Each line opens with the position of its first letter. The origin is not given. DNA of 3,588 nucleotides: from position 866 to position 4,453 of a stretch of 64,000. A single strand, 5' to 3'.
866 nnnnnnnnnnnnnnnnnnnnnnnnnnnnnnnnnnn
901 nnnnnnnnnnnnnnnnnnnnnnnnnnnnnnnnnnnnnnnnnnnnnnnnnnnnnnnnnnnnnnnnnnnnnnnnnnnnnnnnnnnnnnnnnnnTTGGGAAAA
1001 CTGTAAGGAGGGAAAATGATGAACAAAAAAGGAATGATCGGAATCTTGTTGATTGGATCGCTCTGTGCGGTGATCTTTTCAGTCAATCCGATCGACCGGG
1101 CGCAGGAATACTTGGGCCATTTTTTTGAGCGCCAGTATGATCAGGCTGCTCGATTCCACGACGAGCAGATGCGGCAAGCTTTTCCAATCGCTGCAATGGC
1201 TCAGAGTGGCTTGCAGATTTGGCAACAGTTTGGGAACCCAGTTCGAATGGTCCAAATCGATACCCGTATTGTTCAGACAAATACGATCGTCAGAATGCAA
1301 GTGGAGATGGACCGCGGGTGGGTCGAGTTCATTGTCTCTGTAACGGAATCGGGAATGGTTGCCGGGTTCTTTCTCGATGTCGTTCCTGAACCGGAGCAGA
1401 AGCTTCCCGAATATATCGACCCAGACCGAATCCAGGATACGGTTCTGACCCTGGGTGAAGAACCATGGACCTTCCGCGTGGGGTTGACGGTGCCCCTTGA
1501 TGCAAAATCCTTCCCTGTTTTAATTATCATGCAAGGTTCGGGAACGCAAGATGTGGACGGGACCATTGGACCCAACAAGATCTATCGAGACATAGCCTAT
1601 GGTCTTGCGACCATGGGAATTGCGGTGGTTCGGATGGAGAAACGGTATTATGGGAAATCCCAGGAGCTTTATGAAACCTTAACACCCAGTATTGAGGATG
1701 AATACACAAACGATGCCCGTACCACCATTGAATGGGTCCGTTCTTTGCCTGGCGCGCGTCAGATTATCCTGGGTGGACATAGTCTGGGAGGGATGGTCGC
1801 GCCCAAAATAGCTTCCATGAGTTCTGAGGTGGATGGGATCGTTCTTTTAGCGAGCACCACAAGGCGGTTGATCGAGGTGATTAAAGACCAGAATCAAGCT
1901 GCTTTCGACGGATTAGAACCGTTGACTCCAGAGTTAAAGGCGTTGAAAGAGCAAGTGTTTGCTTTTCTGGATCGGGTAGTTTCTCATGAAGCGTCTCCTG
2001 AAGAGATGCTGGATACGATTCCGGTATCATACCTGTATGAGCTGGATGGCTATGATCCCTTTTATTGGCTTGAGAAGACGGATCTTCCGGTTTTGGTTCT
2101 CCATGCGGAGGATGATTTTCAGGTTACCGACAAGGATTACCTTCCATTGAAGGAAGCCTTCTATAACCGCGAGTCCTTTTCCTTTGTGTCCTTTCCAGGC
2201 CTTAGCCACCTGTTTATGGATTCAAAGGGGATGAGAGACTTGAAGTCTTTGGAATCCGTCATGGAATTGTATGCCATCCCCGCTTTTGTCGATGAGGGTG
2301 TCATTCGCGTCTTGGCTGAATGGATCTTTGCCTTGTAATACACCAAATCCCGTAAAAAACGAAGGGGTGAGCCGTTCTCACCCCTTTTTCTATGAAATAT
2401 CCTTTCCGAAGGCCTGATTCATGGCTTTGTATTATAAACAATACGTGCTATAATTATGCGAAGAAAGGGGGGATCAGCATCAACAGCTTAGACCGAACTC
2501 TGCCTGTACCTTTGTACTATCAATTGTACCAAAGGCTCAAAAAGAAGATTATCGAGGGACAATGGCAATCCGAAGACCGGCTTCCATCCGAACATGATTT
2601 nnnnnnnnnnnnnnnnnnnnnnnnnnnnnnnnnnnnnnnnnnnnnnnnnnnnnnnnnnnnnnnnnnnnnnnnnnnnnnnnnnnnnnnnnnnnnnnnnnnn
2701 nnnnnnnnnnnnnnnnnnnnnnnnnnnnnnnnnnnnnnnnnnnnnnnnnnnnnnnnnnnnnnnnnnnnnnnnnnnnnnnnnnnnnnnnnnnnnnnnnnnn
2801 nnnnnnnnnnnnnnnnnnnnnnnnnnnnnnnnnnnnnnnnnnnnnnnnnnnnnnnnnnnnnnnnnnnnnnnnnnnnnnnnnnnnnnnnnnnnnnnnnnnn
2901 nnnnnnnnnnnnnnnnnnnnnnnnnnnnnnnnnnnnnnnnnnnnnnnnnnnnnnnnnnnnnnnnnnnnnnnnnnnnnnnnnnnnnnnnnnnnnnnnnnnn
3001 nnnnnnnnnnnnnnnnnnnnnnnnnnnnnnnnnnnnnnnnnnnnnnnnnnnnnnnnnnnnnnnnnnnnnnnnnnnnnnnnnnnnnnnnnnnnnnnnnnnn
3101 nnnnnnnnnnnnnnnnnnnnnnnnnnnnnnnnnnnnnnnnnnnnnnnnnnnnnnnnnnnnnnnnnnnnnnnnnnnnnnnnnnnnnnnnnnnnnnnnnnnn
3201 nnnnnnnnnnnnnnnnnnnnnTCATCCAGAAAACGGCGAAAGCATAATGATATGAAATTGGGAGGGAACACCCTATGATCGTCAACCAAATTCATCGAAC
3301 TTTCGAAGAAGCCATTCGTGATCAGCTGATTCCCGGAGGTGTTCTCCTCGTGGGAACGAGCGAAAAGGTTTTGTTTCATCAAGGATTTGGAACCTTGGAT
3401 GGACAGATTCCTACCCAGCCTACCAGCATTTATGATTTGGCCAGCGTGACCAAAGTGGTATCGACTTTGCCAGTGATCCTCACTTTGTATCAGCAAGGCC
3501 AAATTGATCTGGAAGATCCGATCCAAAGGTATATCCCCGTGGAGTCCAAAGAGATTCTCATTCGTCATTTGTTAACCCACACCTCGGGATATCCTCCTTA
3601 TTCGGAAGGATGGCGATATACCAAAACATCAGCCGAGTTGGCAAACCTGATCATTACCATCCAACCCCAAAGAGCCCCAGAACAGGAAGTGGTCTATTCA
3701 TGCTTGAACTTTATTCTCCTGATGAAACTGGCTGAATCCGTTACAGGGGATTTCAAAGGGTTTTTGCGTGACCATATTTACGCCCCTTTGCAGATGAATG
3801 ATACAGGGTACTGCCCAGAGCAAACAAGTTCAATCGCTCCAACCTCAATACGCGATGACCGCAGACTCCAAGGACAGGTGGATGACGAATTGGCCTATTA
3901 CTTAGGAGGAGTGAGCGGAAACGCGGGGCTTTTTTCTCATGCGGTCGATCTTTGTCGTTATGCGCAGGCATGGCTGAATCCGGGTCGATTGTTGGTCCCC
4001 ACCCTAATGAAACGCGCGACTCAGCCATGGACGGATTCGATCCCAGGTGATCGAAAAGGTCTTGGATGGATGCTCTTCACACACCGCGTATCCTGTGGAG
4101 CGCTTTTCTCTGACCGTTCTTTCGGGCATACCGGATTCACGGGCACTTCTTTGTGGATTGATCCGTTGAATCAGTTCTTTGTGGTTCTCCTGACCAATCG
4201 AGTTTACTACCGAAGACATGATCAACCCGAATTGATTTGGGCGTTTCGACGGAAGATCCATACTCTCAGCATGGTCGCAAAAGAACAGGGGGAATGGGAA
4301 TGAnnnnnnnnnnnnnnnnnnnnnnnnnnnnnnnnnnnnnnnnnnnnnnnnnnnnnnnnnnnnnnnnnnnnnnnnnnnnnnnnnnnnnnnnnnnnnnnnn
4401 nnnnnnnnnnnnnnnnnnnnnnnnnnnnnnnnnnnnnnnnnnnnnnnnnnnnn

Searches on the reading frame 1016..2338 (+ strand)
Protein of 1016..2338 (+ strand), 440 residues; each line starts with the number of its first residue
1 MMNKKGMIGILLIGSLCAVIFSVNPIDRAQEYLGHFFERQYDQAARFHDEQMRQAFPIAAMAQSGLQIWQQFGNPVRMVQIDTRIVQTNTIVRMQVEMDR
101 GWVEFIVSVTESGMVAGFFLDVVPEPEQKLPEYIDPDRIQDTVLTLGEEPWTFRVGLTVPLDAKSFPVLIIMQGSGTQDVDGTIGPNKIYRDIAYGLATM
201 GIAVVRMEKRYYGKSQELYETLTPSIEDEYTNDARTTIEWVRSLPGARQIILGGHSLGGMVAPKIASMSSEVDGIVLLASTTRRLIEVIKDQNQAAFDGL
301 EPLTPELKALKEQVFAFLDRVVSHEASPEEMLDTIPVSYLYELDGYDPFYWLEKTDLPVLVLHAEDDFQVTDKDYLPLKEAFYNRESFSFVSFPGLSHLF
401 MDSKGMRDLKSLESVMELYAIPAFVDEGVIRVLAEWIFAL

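Call 49: search_protein_families(library=pfam, proteins=[window:1016-2338:+])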
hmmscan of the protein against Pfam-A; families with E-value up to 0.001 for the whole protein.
window:1016-2338:+ (440 aa): 7 families
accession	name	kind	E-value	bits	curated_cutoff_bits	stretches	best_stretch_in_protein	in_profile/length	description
PF12146.15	Hydrolase_4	-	3.5e-13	49.9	27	1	188-399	18-233/239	Serine aminopeptidase, S33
PF00561.26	Abhydrolase_1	-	3.7e-10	40.3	25.8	1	190-381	16-224/245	alpha/beta hydrolase fold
PF12697.13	Abhydrolase_6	-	1e-08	36.6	26.3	1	228-403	46-209/217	Alpha/beta hydrolase family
PF12695.13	Abhydrolase_5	-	2.4e-06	27.9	27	1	241-281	50-90/164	Alpha/beta hydrolase family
PF20408.4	Abhydrolase_11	-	4.9e-06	26.9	27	1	188-278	18-105/193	Alpha/beta hydrolase domain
PF01738.24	DLH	-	1.1e-05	25.6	21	0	354-404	141-192/217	Dienelactone hydrolase family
PF13026.12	DUF3887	-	0.00069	20.7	31.8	0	29-118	1-91/91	Protein of unknown function (DUF3887)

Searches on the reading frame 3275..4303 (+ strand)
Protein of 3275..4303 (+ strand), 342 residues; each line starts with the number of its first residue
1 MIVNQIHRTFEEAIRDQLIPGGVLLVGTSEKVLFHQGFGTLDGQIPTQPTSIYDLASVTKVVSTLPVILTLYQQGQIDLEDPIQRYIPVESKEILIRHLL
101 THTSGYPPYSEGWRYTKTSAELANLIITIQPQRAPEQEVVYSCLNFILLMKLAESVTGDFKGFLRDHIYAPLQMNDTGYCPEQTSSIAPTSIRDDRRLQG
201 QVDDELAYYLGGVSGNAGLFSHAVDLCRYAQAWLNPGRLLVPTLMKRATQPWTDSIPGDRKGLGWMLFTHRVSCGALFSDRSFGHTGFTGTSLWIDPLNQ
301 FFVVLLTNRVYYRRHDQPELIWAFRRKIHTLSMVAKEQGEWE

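Call 40: list_cluster_members(proteins=[window:3275-4303:+, window:5466-6620:-, window:9560-10342:+, window:11431-13524:+, window:15658-16296:+, window:19646-20500:+, window:20433-23618:+, window:55665-56954:-, window:59948-60817:-, window:53897-54766:-])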
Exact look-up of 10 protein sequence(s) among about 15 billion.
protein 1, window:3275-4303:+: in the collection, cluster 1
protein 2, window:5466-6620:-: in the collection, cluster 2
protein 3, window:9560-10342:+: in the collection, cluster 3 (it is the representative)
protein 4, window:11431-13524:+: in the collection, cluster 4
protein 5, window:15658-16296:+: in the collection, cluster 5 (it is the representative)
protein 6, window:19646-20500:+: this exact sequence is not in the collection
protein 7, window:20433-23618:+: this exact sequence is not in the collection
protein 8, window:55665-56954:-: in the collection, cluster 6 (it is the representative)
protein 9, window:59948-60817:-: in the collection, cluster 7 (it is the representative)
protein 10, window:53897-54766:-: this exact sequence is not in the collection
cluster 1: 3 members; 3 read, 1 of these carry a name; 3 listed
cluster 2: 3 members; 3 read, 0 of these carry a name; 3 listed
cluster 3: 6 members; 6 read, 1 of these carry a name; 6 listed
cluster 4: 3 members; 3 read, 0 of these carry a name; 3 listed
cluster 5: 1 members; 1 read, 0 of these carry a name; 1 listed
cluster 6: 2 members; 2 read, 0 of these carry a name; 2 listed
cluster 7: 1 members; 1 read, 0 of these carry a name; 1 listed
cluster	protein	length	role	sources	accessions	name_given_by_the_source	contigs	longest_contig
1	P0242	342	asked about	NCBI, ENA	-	-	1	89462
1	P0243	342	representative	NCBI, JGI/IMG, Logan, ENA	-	-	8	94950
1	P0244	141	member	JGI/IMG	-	CubicO group peptidase (beta-lactamase class C family)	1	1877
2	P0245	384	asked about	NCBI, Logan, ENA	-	-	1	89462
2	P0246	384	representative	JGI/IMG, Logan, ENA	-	-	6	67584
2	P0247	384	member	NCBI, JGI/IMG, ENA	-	-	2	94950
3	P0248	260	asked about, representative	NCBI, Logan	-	-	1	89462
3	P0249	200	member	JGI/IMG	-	flagellar biosynthetic protein FliR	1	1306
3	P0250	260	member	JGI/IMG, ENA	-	-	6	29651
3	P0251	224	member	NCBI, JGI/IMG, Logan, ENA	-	-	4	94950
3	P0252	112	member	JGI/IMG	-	-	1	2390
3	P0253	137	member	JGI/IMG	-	-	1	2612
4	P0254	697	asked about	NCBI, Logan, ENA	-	-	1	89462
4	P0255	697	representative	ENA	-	-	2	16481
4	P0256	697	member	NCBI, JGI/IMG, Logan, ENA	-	-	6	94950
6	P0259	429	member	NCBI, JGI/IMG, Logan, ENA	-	-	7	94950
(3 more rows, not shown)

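Call 41: find_encoding_contigs(protein=P0256, flank=10000, max_places=1)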
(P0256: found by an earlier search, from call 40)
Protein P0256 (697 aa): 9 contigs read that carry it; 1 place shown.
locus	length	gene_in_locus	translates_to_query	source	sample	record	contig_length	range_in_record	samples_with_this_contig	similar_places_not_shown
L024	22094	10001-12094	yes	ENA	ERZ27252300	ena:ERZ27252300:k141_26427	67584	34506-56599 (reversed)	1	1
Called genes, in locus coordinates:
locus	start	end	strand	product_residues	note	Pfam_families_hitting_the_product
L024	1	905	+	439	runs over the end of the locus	PF12697:Abhydrolase_6, PF00561:Abhydrolase_1, PF12146:Hydrolase_4, PF12695:Abhydrolase_5 (weak)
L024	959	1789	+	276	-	PF00392:GntR, PF07702:UTRA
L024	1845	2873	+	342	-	PF00144:Beta-lactamase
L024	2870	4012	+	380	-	PF03702:AnmK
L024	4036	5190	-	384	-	PF13506:Glyco_transf_21, PF00535:Glycos_transf_2, PF10111:Glyco_tranf_2_2, PF13641:Glyco_tranf_2_3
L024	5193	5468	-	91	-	PF00550:PP-binding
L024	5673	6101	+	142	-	PF12797:Fer4_2 (faint), PF13237:Fer4_10 (faint), PF25160:LdpA_Fe-S-bd (faint), PF00037:Fer4 (faint), PF12837:Fer4_6 (faint), PF14697:Fer4_21 (weak), PF12838:Fer4_7 (weak), PF13187:Fer4_9 (weak), +3 more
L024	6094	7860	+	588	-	PF02730:AFOR_N, PF01314:AFOR_C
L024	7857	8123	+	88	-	PF01313:Bac_export_3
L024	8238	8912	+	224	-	PF01311:Bac_export_1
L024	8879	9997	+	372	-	PF01312:Bac_export_2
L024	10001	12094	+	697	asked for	PF00771:FHIPEP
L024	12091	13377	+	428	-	PF00448:SRP54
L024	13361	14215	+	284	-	PF02374:ArsA_ATPase (weak), PF10609:ParA, PF13614:AAA_31, PF00142:Fer4_NifH (weak), PF01656:CbiA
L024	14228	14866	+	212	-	-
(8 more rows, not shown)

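Call 42: find_encoding_contigs(protein=P0259, flank=10000, max_places=1)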
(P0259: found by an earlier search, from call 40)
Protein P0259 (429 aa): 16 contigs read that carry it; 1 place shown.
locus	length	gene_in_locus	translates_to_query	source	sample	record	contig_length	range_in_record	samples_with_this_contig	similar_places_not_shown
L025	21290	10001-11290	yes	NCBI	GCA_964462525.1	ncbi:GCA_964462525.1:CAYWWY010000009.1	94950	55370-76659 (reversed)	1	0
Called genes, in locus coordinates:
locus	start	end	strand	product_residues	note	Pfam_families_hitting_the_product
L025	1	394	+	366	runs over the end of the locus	PF04392:ABC_sub_bind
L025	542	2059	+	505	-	PF01547:SBP_bac_1 (weak), PF13416:SBP_bac_8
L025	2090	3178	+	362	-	PF00174:Oxidored_molyb (faint)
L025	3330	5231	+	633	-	PF00528:BPD_transp_1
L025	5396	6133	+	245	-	PF00392:GntR, PF07702:UTRA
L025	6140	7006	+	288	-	PF00480:ROK, PF02685:Glucokinase (faint)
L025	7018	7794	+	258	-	PF13580:SIS_2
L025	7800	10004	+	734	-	PF02449:Glyco_hydro_42, PF08532:Glyco_hydro_42M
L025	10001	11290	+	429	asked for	PF01547:SBP_bac_1, PF13416:SBP_bac_8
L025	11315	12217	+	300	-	PF00528:BPD_transp_1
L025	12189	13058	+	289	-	PF00528:BPD_transp_1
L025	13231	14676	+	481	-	PF00749:tRNA-synt_1c, PF19269:Anticodon_2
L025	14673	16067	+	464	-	PF01406:tRNA-synt_1e, PF00133:tRNA-synt_1 (faint), PF09334:tRNA-synt_1g (faint), PF09190:DALR_2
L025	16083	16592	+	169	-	PF00027:cNMP_binding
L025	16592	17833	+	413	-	PF06245:DUF1015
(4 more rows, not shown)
